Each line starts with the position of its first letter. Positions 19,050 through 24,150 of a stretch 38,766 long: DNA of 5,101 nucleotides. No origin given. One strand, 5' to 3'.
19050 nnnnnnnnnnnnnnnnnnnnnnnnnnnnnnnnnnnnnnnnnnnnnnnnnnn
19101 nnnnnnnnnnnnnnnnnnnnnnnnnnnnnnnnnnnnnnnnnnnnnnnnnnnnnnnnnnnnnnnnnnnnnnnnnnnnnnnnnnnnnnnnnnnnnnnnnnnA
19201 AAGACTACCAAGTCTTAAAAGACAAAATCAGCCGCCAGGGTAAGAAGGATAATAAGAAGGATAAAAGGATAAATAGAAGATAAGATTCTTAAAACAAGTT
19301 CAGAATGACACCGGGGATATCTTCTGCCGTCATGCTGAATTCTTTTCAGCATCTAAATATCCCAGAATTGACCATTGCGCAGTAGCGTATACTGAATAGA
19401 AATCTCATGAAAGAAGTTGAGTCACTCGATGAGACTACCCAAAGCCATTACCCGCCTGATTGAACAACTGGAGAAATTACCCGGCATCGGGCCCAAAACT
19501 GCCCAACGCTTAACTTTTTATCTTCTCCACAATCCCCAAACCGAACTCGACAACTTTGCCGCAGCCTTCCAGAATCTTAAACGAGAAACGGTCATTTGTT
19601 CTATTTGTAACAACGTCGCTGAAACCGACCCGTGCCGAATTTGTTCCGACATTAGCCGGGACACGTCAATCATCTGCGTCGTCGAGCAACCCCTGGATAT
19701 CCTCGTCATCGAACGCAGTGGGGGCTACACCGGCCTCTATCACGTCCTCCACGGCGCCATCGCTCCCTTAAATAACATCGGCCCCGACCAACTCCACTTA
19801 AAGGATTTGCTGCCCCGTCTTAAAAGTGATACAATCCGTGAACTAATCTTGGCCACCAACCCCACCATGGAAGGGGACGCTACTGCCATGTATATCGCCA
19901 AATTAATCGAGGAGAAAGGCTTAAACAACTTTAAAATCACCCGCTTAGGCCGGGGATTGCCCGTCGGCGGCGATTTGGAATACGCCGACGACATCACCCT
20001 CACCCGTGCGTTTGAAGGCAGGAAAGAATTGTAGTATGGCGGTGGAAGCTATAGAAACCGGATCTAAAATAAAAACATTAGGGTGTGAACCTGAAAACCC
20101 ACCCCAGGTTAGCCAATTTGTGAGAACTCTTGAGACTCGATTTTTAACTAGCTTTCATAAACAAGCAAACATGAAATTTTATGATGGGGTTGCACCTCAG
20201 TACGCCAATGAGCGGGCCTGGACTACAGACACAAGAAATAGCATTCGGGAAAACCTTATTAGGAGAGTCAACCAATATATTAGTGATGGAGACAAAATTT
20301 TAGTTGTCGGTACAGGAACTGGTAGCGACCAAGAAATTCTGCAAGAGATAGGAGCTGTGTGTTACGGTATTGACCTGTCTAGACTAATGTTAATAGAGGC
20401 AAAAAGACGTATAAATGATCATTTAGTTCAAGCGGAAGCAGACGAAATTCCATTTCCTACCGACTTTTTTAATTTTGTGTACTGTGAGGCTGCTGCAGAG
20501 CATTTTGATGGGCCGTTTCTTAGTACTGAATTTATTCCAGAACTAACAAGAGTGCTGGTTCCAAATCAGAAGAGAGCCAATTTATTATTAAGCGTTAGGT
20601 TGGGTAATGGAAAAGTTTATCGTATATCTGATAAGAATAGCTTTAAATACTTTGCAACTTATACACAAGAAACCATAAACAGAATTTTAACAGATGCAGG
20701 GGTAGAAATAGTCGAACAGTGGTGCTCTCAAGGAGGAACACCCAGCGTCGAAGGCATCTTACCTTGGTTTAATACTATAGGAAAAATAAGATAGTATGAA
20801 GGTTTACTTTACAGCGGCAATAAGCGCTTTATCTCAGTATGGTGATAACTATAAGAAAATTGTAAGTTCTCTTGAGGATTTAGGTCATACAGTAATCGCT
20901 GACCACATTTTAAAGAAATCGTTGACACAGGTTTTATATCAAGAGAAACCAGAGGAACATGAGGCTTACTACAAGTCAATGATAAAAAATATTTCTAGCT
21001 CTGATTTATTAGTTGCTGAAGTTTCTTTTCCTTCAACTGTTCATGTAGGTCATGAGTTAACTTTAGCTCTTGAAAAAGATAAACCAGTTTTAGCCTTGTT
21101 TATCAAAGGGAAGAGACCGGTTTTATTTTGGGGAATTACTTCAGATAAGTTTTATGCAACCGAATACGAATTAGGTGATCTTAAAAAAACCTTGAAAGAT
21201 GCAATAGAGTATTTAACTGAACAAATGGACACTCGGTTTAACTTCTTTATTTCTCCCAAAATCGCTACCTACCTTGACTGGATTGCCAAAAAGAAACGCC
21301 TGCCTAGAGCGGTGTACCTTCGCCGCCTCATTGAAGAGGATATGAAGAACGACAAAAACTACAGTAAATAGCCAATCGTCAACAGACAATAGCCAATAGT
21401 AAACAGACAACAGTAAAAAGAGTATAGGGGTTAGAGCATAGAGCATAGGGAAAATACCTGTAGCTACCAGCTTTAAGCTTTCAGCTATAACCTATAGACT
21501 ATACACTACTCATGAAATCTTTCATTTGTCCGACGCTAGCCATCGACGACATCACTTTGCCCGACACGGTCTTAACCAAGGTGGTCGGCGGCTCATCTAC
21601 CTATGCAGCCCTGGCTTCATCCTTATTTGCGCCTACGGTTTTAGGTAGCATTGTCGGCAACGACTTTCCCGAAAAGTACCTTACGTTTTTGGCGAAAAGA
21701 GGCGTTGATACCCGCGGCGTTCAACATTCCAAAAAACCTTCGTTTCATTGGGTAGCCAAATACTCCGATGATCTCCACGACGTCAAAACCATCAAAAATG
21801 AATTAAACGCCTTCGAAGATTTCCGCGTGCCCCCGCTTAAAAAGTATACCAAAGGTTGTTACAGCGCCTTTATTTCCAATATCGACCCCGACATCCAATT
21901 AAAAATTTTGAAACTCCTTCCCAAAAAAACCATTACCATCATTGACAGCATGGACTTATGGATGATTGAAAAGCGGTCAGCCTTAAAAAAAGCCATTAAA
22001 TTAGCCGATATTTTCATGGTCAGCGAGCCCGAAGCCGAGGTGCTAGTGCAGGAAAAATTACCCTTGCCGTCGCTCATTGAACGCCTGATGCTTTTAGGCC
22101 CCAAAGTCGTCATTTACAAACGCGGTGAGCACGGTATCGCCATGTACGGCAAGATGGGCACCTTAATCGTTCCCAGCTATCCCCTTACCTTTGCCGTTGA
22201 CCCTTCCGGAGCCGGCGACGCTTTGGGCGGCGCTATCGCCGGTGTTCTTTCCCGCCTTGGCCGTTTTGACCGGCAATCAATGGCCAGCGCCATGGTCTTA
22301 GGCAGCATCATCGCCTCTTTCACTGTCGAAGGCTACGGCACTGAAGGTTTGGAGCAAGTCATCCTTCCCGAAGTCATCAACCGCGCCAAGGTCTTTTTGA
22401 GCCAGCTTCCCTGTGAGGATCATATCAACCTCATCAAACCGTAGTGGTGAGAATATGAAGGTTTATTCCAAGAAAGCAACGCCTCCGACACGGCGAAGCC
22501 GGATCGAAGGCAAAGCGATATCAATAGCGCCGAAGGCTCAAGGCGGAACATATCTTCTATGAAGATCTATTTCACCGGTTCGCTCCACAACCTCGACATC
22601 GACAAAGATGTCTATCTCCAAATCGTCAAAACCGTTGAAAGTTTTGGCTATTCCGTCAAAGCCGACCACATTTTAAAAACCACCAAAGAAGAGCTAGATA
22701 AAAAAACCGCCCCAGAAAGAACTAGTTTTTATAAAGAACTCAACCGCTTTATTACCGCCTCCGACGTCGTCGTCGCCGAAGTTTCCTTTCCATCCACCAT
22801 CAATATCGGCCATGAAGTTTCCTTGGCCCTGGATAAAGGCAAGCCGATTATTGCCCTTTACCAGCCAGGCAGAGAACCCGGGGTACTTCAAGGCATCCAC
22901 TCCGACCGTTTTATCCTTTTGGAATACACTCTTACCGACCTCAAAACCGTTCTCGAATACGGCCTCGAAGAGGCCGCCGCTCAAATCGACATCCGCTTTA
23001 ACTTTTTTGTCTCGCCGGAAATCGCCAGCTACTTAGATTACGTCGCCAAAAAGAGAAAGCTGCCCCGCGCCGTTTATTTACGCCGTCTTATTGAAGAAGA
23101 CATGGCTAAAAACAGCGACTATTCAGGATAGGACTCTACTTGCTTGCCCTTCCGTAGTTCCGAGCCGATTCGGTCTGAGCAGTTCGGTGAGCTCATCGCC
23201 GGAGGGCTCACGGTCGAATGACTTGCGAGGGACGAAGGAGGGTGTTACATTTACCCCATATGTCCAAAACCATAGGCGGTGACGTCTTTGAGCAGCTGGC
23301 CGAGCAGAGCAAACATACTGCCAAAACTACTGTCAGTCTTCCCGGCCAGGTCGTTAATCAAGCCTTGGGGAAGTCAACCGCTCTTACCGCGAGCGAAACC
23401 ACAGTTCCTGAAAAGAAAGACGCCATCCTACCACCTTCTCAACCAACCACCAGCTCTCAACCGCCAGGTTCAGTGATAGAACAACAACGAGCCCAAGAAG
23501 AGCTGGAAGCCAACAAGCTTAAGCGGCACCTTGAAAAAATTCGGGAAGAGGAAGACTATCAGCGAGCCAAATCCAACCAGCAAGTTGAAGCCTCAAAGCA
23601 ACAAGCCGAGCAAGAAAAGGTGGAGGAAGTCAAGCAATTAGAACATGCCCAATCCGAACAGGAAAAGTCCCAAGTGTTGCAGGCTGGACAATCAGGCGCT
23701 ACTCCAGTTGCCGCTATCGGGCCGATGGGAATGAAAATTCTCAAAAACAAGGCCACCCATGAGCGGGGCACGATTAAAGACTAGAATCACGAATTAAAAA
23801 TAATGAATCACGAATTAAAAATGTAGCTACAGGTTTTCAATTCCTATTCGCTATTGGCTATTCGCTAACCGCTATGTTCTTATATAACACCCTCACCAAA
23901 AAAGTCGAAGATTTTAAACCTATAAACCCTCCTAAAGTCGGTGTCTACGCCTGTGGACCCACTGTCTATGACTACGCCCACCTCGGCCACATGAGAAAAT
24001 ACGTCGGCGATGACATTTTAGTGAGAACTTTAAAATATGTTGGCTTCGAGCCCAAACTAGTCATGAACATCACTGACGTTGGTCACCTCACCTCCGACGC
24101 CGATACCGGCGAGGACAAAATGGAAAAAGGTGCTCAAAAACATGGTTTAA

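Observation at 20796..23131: Two paralogous NDT-like / ribbon-helix-helix fusion proteins bracketing a PfkB kinase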

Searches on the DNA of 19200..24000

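Call 67: search_rna_families(source=window, start=19200, end=24000, threshold=evalue, max_evalue=1)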
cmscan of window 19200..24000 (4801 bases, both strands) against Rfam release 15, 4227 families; matches with E-value up to 1: 0.
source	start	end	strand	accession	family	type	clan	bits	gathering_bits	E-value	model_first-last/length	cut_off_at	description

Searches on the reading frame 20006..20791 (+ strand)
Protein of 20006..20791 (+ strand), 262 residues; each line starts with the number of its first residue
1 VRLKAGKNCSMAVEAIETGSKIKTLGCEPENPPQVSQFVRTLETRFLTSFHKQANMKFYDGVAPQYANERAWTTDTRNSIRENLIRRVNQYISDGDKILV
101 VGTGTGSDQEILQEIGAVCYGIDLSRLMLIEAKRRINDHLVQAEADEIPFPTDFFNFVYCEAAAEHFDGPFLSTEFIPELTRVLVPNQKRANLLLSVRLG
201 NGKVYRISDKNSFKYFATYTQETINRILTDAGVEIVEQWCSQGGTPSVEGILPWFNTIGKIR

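Call 4: search_protein_families(library=pfam, proteins=[window:20006-20791:+], max_evalue=1)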
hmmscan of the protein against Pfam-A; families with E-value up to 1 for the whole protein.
window:20006-20791:+ (262 aa): 9 families
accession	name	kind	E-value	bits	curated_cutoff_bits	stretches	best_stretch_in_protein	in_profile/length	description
PF08241.18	Methyltransf_11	-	4.7e-13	50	21.2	1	99-187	1-90/95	Methyltransferase domain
PF13649.12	Methyltransf_25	-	1.6e-10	42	27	1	98-187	1-96/97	Methyltransferase domain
PF13489.12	Methyltransf_23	-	1.1e-08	35.4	27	1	85-237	13-163/164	Methyltransferase domain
PF13847.12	Methyltransf_31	-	0.0065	16.6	27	1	93-187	2-104/145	Methyltransferase domain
PF07021.18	MetW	-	0.024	14.7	21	1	86-158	5-79/193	Methionine biosynthesis protein MetW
PF08242.18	Methyltransf_12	-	0.046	14.9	30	1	99-167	1-78/98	Methyltransferase domain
PF06258.17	Mito_fiss_Elm1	-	0.06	12.9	27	1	10-50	238-278/304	Mitochondrial fission ELM1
PF07942.18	CARME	-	0.077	12.7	27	1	76-151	33-114/268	Carnosine N-methyltransferase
PF01135.25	PCMT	-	0.22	11.7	20.3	1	92-139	71-121/210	Protein-L-isoaspartate(D-aspartate) O-methyltransferase (PCMT)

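Call 5: search_protein_families(library=ncbifam, proteins=[window:20006-20791:+], max_evalue=1)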
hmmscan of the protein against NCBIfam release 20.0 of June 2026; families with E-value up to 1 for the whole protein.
window:20006-20791:+ (262 aa): 20 families
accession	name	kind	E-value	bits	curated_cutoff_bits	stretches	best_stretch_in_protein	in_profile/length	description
NF045667.1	MTase_DVU1556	equivalog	4.6e-10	39.3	155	1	92-187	20-114/213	DVU_1556 family methyltransferase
NF043040.1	corrin_prot_MT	hypoth_equivalog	2.8e-08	33.5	180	1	71-143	21-90/216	corrinoid protein-associated methyltransferase CpaM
NF001241.0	PRK00216.1-2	equivalog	1.9e-07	31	327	1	56-158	14-116/231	demethylmenaquinone methyltransferase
NF007610.0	PRK10258.1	equivalog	1.1e-05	25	342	1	95-189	43-135/251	malonyl-ACP O-methyltransferase BioC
TIGR02021.1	BchM-ChlM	equivalog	1.6e-05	24.4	158.9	1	76-141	36-101/218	magnesium protoporphyrin IX methyltransferase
TIGR01934.1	MenG_MenH_UbiE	subfamily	2.2e-05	23.9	158.35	1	62-158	8-110/223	ubiquinone/menaquinone biosynthesis methyltransferase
NF001244.0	PRK00216.1-5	equivalog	5.3e-05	22.6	216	1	57-158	12-122/236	bifunctional demethylmenaquinone methyltransferase/2-methoxy-6-polyprenyl-1,4-benzoquinol methylase UbiE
NF040539.1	AST_met_ArsM_2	exception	0.0014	18.5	240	1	51-167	14-141/262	putative arsinothricin biosynthesis methyltransferase ArsM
NF004452.0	PRK05785.1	equivalog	0.0015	18.1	207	1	59-160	15-116/228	hypothetical protein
NF001240.0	PRK00216.1-1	equivalog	0.0015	17.6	378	1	94-161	63-140/251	bifunctional demethylmenaquinone methyltransferase/2-methoxy-6-polyprenyl-1,4-benzoquinol methylase UbiE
NF045825.1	FAmtase_mtf2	equivalog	0.0021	17.3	400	1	90-188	54-154/248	fatty-acid O-methyltransferase Mtf2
NF045882.1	PLipidMtase_Leg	equivalog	0.0048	16.7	390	1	83-187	31-138/207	phospholipid N-methyltransferase PmtA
TIGR02752.1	MenG_heptapren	equivalog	0.011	15.3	419.85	1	77-160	30-120/231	demethylmenaquinone methyltransferase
NF001243.0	PRK00216.1-4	equivalog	0.015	14.6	235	1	79-160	34-122/237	demethylmenaquinone methyltransferase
TIGR01983.1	UbiG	equivalog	0.018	14.4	102.95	1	90-169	45-131/228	bifunctional 2-polyprenyl-6-hydroxyphenol methylase/3-demethylubiquinol 3-O-methyltransferase UbiG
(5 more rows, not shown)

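Call 46: search_protein_families(library=padloc, proteins=[window:20006-20791:+], max_evalue=0.01)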
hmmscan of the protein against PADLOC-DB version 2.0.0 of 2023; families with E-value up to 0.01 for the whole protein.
window:20006-20791:+ (262 aa): 1 family
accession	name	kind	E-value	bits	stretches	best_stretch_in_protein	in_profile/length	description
PDLC04134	mad2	-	3.2e-09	34.1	1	65-187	264-389/492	mads_2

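Call 66: search_solved_structures(query=window:20036-20791:+, max_evalue=0.001)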
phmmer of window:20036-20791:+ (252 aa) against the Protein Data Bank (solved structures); distinct sequences matched with E-value up to 0.001: 5.
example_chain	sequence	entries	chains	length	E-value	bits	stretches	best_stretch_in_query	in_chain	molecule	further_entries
2avn_A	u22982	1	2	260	1.1e-06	31.5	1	43-177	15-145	ubiquinone/menaquinone biosynthesis methyltransferase-related protein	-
1xxl_A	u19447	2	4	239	0.0004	23.1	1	87-173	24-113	YcgJ protein | ycgJ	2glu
1vl5_A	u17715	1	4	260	0.00053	22.7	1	119-185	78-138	unknown conserved protein BH2331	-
1ve3_A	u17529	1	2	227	0.00063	22.4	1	51-179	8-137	hypothetical protein PH0226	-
3l8d_A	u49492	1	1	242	0.00094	21.9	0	39-163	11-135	Methyltransferase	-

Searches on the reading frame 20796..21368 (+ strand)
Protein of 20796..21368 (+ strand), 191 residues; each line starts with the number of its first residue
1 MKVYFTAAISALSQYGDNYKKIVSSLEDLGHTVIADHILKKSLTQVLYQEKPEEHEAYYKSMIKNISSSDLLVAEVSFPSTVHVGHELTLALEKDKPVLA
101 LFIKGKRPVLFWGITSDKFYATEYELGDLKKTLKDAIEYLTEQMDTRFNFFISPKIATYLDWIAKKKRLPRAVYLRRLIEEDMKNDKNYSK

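Call 4: search_protein_families(library=pfam, proteins=[window:20796-21368:+], max_evalue=1)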
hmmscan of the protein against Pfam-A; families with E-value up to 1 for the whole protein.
window:20796-21368:+ (191 aa): 3 families
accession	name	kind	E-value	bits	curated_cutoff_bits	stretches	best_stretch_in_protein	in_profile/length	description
PF05014.21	Nuc_deoxyrib_tr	-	0.0012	19.4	28.8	1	3-102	1-97/117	Nucleoside 2-deoxyribosyltransferase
PF14359.12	DUF4406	-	0.066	14.1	22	1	1-71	1-62/91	Domain of unknown function (DUF4406)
PF13676.11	TIR_2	-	0.084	13.8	28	1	35-109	17-99/122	TIR domain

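Call 5: search_protein_families(library=ncbifam, proteins=[window:20796-21368:+], max_evalue=1)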
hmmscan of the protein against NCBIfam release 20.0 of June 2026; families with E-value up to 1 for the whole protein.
window:20796-21368:+ (191 aa): 2 families
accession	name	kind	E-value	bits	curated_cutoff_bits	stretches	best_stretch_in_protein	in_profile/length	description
NF050181.1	TA_anti_VapB_Myco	equivalog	0.13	12.8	60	1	158-186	15-43/72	type II toxin-antitoxin system VapB family antitoxin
NF041803.1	NRPS_SolG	exception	0.18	9.2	2200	1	25-68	263-306/1163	solanimycin non-ribosomal peptide synthetase SolG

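Call 46: search_protein_families(library=padloc, proteins=[window:20796-21368:+], max_evalue=0.01)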
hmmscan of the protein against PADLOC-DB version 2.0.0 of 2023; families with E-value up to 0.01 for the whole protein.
window:20796-21368:+ (191 aa): 0 families

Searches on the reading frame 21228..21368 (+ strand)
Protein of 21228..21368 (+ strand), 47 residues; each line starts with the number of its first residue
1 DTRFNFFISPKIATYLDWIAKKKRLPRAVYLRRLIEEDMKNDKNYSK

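Call 13: search_protein_families(library=pfam, proteins=[window:21228-21368:+], max_evalue=10)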
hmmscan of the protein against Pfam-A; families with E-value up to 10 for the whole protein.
seq(47 aa): 1 family
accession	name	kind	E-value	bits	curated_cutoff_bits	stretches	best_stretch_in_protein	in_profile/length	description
PF12651.13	RHH_3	-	0.03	14.7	21.6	1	2-36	3-37/44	Ribbon-helix-helix domain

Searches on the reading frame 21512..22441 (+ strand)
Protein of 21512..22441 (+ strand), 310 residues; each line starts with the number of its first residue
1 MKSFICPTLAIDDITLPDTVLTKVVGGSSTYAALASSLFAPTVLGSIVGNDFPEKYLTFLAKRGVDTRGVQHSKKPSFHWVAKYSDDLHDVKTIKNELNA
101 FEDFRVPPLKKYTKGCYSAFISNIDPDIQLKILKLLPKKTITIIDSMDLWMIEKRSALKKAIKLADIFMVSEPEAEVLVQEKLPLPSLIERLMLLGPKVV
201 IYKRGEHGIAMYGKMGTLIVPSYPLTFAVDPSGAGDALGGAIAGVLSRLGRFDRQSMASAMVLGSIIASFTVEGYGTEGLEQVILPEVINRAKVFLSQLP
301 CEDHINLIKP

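Call 4: search_protein_families(library=pfam, proteins=[window:21512-22441:+], max_evalue=1)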
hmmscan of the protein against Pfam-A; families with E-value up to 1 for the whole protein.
window:21512-22441:+ (310 aa): 2 families
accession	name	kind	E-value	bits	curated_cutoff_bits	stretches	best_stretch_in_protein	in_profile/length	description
PF00294.29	PfkB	-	4.7e-22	79.1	25.8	1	22-278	32-296/302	pfkB family carbohydrate kinase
PF14043.11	WVELL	-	0.14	12.4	27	1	58-94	35-71/74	WVELL protein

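Call 5: search_protein_families(library=ncbifam, proteins=[window:21512-22441:+], max_evalue=1)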
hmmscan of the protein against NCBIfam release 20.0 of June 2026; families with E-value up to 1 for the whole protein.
window:21512-22441:+ (310 aa): 10 families
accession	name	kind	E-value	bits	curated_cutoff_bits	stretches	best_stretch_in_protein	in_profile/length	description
TIGR02152.1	D_ribokin_bact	equivalog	7.3e-11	41.9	299.65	1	159-278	170-287/298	ribokinase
NF040938.1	KDG_KDGal_kin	equivalog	2e-10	40.2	400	1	137-252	154-269/305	bifunctional 2-dehydro-3-deoxygluconokinase/2-dehydro-3-deoxygalactonokinase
TIGR04382.1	myo_inos_iolC_N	equivalog_domain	2.9e-10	39.9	300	1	156-273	180-291/309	5-dehydro-2-deoxygluconokinase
NF041164.1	NucKinThplmales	equivalog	1.4e-08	34.3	450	1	23-273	36-273/295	nucleoside kinase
NF049991.1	TagKinase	equivalog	3.8e-08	32.5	420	1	153-265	183-293/321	tagatose kinase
NF006957.1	PRK09434.1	equivalog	6.4e-07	29.2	450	1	148-256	161-267/302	fructokinase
NF053626.1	RibKinHalex1628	equivalog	5.2e-06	26.2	330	1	153-262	166-263/293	ATP-dependent ribose-1-phosphate kinase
TIGR02198.1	rfaE_dom_I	equivalog_domain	0.00014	21.1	345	1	198-282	228-307/315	D-glycero-beta-D-manno-heptose-7-phosphate kinase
NF041134.1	R1P_kin_Thcocales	equivalog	0.0032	16.9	500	1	32-292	45-282/291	ADP-dependent ribose-1-phosphate kinase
NF041320.1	pfkB_Halo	equivalog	0.028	13.8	400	1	198-278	209-283/302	1-phosphofructokinase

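Call 46: search_protein_families(library=padloc, proteins=[window:21512-22441:+], max_evalue=0.01)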
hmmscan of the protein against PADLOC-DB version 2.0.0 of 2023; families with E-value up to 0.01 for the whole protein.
window:21512-22441:+ (310 aa): 1 family
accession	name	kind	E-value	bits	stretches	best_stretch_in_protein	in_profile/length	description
PDLC03528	REase_II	-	0.0082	14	0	47-168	42-172/175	Type II restriction enzyme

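Call 65: search_solved_structures(query=window:21512-22441:+, max_evalue=0.00001)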
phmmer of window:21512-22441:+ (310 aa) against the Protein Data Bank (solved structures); distinct sequences matched with E-value up to 0.00001: 6.
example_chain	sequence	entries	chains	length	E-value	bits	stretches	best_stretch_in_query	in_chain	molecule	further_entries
3kd6_A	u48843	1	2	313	5.3e-51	176.8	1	5-298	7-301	Carbohydrate kinase, PfkB family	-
3iq0_A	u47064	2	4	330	7.5e-11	45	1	151-268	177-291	putative Ribokinase II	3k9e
4wjm_A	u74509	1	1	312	1.5e-07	34.1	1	156-259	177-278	Ribokinase:Carbohydrate kinase, PfkB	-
4u7x_A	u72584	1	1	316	1.6e-07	34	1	156-259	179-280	Ribokinase:Carbohydrate kinase, PfkB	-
3gbu_A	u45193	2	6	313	2.6e-07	33.4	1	9-250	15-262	Uncharacterized sugar kinase PH1459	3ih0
3ewm_A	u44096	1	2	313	3.1e-07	33.1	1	9-252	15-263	Uncharacterized sugar kinase PH1459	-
